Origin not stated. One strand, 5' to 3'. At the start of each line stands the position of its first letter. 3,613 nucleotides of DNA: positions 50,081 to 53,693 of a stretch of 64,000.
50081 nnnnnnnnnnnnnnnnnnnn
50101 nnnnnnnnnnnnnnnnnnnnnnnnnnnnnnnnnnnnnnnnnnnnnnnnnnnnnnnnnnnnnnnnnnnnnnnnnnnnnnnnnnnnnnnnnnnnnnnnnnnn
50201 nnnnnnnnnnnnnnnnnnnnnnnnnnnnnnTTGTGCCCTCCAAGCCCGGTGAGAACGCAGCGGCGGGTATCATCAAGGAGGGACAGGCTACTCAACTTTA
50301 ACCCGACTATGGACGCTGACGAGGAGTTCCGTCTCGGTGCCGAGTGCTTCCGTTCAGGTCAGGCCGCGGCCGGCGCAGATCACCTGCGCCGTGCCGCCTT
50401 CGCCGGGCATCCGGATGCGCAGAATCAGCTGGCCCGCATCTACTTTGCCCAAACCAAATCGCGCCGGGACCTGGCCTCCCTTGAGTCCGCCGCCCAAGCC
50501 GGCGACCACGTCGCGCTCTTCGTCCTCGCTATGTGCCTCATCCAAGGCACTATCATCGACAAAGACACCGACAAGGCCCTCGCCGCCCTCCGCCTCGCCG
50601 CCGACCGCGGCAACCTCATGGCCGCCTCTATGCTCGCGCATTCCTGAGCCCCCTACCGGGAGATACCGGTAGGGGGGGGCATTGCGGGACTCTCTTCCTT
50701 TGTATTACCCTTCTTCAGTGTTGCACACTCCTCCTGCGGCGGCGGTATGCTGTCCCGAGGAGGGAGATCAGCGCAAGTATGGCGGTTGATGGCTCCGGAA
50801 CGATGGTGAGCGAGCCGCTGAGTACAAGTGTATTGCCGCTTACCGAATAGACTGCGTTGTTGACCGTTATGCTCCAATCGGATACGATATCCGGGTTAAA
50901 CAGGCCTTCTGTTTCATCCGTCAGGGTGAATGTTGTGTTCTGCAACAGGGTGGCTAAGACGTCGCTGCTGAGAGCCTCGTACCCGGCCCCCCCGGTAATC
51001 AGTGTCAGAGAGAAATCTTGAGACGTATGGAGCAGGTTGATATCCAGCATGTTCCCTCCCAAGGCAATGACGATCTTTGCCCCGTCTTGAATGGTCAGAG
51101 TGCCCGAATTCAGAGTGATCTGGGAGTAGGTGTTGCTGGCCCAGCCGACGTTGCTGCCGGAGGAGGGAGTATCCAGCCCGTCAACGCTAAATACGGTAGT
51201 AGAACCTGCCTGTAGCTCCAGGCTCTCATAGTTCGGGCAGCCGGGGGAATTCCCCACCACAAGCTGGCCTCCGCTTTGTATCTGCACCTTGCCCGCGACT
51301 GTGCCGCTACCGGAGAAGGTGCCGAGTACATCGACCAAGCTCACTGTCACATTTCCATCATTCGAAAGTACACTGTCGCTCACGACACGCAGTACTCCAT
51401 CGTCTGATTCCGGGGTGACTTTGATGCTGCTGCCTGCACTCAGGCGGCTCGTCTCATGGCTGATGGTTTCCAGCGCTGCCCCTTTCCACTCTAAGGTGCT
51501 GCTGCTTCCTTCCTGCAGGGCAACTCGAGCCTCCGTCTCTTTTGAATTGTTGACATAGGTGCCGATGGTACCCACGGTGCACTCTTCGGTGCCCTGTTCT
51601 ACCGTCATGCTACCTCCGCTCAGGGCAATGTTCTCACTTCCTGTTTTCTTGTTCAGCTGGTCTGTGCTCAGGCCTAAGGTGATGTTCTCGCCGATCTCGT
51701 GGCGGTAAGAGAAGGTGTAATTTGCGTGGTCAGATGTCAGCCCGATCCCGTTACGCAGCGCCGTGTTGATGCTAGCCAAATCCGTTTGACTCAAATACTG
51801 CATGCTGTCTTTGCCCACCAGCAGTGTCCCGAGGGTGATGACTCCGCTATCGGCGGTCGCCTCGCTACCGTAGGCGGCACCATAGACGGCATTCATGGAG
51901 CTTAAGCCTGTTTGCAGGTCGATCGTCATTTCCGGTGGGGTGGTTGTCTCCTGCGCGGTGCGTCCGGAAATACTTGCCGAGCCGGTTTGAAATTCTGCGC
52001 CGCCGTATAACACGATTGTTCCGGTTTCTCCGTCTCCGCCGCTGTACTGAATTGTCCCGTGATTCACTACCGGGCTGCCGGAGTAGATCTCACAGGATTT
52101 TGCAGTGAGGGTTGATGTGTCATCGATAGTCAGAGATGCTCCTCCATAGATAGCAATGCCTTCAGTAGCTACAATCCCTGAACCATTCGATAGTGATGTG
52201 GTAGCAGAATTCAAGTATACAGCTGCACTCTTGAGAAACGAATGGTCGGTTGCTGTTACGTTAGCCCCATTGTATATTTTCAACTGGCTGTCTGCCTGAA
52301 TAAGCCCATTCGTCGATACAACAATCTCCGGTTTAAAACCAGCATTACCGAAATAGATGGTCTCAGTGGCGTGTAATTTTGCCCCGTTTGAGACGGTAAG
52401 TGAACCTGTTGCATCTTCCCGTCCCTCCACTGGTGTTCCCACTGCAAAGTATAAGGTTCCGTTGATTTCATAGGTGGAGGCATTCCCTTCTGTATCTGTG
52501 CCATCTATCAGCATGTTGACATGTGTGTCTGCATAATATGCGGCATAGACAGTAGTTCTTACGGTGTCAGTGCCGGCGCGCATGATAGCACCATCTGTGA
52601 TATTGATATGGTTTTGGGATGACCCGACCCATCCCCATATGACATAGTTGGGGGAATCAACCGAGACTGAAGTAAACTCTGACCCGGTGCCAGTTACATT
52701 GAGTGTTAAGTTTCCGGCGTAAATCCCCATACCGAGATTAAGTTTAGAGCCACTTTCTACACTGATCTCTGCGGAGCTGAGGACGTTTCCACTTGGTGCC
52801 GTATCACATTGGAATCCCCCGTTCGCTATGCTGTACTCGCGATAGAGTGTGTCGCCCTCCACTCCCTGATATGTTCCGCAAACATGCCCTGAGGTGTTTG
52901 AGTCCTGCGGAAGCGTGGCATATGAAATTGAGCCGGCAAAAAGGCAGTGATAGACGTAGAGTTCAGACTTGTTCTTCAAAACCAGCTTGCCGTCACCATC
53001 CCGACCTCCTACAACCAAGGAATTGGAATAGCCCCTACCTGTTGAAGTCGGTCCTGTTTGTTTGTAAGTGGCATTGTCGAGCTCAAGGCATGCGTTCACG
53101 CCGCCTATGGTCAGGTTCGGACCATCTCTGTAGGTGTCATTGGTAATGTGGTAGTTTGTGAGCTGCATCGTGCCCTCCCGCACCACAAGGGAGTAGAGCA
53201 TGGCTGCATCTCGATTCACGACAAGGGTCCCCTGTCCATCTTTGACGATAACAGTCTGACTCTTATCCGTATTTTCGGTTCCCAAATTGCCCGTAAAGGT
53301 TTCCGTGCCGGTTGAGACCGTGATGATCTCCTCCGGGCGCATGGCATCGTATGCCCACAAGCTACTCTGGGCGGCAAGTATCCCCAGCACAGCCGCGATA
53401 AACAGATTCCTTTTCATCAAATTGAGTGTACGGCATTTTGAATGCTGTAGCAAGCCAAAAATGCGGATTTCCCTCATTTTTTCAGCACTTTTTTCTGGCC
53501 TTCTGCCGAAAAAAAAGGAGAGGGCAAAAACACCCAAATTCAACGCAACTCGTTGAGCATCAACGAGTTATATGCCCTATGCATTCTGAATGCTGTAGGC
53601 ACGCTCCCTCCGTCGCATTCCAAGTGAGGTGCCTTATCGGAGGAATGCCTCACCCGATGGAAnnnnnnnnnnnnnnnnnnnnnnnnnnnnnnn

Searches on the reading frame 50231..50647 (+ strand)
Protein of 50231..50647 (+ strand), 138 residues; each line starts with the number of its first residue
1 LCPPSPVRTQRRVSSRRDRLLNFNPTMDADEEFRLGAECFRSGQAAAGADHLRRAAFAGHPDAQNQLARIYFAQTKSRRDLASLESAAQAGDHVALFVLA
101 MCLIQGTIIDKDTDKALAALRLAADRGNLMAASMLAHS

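Call 26: search_protein_families(library=pfam, proteins=[window:50231-50647:+], max_evalue=10)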
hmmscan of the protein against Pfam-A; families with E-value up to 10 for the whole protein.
window:50231-50647:+ (138 aa): 7 families
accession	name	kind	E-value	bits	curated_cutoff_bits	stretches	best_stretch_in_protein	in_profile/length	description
PF23310.1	TPR_27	-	4.1e-07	30.1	27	2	71-117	39-85/110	Plant tetratrico peptide repeats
PF08238.18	Sel1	-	7.4e-05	23.6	30.7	1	94-128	2-36/36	Sel1 repeat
PF12895.13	ANAPC3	-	0.12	13.1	27.2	1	56-105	18-68/82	Anaphase-promoting complex, cyclosome, subunit 3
PF14559.12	TPR_19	-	0.22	12.3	25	1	41-74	3-38/68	Tetratricopeptide repeat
PF13428.12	TPR_14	-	0.6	11.4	23.5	1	34-70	6-44/44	Tetratricopeptide repeat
PF13174.12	TPR_6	-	1.3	10.3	26.3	1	95-121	2-24/33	Tetratricopeptide repeat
PF07719.23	TPR_2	-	4.3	8.2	27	0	33-55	5-27/34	Tetratricopeptide repeat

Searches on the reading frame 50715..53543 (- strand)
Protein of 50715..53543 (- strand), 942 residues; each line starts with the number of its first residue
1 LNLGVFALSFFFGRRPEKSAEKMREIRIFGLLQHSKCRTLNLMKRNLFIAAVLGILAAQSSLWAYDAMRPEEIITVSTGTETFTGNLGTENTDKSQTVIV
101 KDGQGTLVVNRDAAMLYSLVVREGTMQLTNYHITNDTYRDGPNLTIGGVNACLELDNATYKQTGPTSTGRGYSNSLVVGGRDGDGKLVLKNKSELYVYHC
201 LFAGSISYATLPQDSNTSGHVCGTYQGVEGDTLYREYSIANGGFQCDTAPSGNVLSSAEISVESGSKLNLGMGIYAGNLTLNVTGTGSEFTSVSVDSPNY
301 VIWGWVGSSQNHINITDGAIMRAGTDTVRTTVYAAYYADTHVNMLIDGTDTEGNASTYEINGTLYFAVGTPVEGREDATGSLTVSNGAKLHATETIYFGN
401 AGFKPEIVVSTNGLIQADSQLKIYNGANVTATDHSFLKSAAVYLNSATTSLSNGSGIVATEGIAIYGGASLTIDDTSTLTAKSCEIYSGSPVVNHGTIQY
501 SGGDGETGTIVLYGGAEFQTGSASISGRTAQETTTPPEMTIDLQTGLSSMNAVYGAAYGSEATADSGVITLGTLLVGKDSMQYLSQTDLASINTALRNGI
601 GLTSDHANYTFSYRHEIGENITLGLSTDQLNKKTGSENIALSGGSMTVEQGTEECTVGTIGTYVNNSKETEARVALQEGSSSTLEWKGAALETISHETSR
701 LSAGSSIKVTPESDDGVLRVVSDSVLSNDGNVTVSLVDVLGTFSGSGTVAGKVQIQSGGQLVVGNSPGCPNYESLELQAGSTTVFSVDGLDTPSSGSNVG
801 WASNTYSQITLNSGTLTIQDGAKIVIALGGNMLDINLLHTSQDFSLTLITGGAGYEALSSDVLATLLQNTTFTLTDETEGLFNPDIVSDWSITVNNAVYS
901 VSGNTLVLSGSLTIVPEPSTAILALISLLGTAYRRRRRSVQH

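Call 26: search_protein_families(library=pfam, proteins=[window:50715-53543:-], max_evalue=10)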
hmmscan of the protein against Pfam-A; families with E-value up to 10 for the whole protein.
window:50715-53543:- (942 aa): 2 families
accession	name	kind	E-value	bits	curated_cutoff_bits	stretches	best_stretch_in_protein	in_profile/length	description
PF07589.16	PEP-CTERM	-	0.0037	17.7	20.7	1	915-936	2-24/24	PEP-CTERM motif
PF04519.19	Bactofilin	-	0.036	14.7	27.9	1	729-761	44-76/98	Polymer-forming cytoskeletal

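Call 27: search_protein_families(library=ncbifam, proteins=[window:50715-53543:-], max_evalue=10)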
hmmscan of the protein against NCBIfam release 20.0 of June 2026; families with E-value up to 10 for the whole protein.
window:50715-53543:- (942 aa): 5 families
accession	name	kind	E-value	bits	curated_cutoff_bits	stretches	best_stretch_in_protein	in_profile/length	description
NF038129.1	PEP_NF038129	equivalog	5.8e-05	23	65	2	856-938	114-194/194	NF038129 family PEP-CTERM protein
TIGR02595.1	PEP_CTERM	domain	0.00066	20.3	16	1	915-938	1-23/24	PEP-CTERM sorting domain-containing protein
NF038120.1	PEP_CTERM_QFxxD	subfamily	0.038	13.9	80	1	912-937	190-215/215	NF038120 family PEP-CTERM protein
NF001528.0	PRK00364.1-4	equivalog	0.063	13.5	119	1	66-115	32-81/95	co-chaperone GroES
TIGR03024.1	arch_PEF_CTERM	domain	0.58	10.5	23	1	915-937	1-25/25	PEF-CTERM sorting domain-containing protein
